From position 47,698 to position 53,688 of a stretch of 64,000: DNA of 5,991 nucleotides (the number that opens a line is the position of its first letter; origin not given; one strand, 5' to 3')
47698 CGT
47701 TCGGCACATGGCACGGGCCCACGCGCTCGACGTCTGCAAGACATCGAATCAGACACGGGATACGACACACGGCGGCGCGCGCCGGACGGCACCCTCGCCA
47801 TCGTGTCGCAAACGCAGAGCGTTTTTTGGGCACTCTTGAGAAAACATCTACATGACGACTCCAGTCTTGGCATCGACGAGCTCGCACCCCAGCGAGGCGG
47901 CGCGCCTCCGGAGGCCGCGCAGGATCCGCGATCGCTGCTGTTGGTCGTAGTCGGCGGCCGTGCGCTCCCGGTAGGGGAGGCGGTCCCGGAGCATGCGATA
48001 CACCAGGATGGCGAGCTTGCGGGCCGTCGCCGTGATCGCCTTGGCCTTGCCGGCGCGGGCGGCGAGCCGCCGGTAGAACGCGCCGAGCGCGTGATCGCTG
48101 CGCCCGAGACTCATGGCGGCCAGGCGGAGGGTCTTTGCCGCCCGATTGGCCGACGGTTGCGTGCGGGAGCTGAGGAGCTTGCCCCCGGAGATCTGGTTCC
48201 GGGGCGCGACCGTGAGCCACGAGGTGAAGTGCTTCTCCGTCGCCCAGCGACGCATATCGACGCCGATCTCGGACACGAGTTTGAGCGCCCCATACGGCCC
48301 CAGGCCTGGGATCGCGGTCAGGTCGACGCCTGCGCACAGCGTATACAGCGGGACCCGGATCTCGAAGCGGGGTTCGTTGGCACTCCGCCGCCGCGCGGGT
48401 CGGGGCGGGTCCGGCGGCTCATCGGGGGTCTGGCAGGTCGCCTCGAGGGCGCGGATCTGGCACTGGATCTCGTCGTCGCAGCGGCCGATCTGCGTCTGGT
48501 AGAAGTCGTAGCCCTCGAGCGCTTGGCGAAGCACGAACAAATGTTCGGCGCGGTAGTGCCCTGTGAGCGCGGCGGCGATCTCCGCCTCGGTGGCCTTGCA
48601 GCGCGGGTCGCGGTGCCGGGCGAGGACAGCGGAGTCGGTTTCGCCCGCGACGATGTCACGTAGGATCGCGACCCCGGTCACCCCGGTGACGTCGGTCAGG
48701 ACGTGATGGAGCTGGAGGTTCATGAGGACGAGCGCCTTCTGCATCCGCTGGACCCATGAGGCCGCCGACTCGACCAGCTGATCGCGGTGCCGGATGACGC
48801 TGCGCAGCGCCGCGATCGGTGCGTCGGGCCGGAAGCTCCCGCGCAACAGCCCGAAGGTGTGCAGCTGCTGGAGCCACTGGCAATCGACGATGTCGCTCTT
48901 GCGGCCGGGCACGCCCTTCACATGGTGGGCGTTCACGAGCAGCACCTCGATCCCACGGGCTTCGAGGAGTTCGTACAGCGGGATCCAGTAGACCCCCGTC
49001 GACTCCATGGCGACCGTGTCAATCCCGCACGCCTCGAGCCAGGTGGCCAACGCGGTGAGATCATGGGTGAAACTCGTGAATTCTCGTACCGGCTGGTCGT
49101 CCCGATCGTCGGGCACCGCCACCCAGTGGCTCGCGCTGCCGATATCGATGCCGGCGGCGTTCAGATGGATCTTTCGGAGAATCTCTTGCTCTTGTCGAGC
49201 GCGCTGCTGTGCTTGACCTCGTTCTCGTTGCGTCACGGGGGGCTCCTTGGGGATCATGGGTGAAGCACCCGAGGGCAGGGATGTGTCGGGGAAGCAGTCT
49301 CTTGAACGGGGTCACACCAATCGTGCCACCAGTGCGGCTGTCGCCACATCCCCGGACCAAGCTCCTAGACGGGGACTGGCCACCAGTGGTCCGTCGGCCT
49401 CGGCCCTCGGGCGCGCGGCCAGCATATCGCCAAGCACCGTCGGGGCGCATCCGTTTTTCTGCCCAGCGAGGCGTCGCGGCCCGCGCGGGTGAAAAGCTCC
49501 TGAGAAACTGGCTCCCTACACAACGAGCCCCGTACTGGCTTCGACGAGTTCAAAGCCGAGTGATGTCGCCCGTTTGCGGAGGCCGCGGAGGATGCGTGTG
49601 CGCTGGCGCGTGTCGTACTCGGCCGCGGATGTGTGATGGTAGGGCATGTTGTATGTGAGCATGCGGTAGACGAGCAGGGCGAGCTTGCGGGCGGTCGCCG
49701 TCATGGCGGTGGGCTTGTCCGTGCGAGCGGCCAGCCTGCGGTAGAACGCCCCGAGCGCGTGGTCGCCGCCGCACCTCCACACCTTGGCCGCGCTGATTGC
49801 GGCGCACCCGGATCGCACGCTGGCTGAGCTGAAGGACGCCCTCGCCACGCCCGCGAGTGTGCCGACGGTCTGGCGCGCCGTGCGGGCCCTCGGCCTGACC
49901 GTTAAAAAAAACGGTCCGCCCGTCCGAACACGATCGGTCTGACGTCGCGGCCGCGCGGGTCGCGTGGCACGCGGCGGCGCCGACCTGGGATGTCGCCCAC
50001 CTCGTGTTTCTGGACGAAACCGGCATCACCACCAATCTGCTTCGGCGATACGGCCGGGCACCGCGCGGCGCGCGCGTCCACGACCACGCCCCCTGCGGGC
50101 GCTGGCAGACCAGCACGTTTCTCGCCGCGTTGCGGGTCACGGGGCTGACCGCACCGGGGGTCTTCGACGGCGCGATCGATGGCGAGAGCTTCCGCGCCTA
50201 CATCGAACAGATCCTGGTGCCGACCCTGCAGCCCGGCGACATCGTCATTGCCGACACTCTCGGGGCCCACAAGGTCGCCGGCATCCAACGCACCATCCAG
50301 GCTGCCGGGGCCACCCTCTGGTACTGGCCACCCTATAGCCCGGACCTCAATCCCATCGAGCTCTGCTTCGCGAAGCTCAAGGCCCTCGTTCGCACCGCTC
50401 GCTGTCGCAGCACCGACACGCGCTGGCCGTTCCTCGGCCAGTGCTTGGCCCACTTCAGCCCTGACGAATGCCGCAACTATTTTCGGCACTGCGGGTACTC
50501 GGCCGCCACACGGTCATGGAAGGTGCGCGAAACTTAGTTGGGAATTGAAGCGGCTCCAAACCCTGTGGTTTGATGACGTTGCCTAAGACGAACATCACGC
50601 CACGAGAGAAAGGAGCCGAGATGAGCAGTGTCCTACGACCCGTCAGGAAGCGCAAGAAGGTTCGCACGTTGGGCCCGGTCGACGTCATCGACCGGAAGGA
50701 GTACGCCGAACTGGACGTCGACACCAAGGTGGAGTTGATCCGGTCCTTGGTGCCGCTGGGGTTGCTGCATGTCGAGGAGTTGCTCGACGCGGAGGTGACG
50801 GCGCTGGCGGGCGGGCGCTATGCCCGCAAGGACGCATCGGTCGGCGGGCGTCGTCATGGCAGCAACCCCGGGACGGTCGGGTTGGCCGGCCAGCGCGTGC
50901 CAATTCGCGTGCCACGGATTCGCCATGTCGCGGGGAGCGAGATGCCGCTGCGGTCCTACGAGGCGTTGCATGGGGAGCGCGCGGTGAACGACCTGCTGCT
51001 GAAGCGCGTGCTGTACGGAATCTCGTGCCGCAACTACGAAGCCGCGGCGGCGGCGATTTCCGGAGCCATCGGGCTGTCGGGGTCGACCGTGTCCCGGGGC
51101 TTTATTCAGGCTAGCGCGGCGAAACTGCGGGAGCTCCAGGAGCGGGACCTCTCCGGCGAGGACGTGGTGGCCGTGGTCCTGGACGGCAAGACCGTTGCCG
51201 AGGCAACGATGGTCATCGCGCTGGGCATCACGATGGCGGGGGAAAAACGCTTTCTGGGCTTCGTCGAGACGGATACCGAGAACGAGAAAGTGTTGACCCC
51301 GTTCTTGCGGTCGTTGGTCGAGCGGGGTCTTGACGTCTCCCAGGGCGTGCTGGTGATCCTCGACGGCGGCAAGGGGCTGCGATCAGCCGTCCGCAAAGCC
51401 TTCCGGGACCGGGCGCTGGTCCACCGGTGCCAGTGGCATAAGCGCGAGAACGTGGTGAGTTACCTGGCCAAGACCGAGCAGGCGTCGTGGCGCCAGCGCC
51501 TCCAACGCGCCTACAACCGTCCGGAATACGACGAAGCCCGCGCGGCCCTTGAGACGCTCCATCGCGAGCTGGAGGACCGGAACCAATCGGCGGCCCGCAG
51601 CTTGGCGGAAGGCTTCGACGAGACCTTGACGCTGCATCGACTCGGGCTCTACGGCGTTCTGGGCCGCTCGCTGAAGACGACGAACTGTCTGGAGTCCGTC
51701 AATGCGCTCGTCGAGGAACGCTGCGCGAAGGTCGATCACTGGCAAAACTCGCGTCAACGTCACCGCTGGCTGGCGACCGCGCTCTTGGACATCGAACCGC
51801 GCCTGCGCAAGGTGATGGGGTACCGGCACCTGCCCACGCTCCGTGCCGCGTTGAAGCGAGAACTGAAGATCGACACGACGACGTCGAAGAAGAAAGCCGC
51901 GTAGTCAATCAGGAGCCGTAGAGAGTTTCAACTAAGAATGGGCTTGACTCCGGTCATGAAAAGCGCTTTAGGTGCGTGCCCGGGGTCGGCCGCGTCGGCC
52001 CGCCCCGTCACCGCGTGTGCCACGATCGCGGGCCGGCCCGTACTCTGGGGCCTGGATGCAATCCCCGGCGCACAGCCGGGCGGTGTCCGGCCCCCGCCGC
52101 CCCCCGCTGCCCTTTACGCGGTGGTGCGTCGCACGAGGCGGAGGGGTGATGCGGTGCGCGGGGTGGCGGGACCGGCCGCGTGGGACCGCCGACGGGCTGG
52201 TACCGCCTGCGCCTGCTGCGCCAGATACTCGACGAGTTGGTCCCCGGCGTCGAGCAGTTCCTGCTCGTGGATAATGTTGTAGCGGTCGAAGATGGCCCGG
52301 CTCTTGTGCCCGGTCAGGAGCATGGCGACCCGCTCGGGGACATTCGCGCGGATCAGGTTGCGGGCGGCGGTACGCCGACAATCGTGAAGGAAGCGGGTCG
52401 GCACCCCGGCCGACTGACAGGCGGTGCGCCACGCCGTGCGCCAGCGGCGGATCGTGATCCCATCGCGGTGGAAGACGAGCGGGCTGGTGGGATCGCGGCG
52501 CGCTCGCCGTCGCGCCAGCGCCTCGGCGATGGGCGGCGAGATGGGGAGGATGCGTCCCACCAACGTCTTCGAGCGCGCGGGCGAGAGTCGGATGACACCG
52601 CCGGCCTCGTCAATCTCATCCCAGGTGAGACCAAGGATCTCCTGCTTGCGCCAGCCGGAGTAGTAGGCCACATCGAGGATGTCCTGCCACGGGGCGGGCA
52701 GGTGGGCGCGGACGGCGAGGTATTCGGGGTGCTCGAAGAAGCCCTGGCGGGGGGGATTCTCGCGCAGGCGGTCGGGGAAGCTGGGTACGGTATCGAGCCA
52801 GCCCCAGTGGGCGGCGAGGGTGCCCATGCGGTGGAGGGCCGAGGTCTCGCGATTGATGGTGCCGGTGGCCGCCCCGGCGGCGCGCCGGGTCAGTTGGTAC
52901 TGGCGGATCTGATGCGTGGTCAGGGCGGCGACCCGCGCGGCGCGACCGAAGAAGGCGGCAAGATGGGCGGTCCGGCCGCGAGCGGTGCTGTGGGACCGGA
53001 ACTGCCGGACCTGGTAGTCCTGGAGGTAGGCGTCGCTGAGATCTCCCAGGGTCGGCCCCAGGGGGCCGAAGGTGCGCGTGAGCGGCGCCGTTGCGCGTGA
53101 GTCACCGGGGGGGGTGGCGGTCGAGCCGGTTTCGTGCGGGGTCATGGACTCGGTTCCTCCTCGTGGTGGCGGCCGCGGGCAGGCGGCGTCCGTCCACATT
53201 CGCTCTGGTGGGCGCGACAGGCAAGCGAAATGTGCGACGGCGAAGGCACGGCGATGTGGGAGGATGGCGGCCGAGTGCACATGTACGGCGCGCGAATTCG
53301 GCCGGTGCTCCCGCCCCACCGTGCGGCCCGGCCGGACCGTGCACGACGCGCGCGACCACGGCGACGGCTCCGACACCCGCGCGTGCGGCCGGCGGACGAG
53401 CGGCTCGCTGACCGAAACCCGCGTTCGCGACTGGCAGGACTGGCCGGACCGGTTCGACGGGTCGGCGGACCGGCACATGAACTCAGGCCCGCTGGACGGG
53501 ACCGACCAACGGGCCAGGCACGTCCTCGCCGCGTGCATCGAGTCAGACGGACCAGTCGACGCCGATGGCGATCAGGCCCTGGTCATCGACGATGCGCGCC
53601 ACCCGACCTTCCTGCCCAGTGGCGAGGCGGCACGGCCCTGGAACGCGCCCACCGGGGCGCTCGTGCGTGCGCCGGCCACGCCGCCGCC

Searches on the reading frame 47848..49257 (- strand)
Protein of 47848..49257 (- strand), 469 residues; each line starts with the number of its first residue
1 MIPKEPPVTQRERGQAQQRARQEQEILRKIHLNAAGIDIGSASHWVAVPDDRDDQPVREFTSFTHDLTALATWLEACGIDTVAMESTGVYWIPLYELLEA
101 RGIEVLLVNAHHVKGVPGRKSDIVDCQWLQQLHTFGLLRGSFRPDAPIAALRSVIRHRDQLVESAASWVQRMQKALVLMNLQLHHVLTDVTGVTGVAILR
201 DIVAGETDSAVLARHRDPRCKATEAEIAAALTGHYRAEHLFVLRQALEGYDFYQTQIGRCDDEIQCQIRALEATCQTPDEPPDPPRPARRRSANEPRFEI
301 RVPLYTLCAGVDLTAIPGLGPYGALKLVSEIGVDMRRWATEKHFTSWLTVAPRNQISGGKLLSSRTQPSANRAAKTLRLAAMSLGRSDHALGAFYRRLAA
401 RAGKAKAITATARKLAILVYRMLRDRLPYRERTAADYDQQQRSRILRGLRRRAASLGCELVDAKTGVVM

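Call 38: search_protein_families(library=pfam, proteins=[window:47848-49257:-], max_evalue=0.001)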
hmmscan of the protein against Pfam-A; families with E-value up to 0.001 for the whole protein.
window:47848-49257:- (469 aa): 2 families
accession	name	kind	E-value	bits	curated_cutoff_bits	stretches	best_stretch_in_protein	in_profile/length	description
PF01548.23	DEDD_Tnp_IS110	-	1.7e-24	86.8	29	1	35-177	1-151/155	Transposase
PF02371.22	Transposase_20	-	1e-11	45.5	21.3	1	313-395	4-86/87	Transposase IS116/IS110/IS902 family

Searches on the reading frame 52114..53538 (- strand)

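Call 3: search_protein_families(library=pfam, proteins=[window:52114-53538:-], max_evalue=0.01)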
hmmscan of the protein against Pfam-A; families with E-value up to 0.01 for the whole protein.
window:52114-53538:- (474 aa): 2 families
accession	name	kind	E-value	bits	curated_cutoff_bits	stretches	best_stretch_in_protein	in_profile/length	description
PF00589.27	Phage_integrase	-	1.9e-17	64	27.1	1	285-422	25-167/172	Phage integrase family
PF02899.23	Phage_int_SAM_1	-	0.00018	22.1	22.3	1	169-237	2-74/83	Phage integrase, N-terminal SAM-like domain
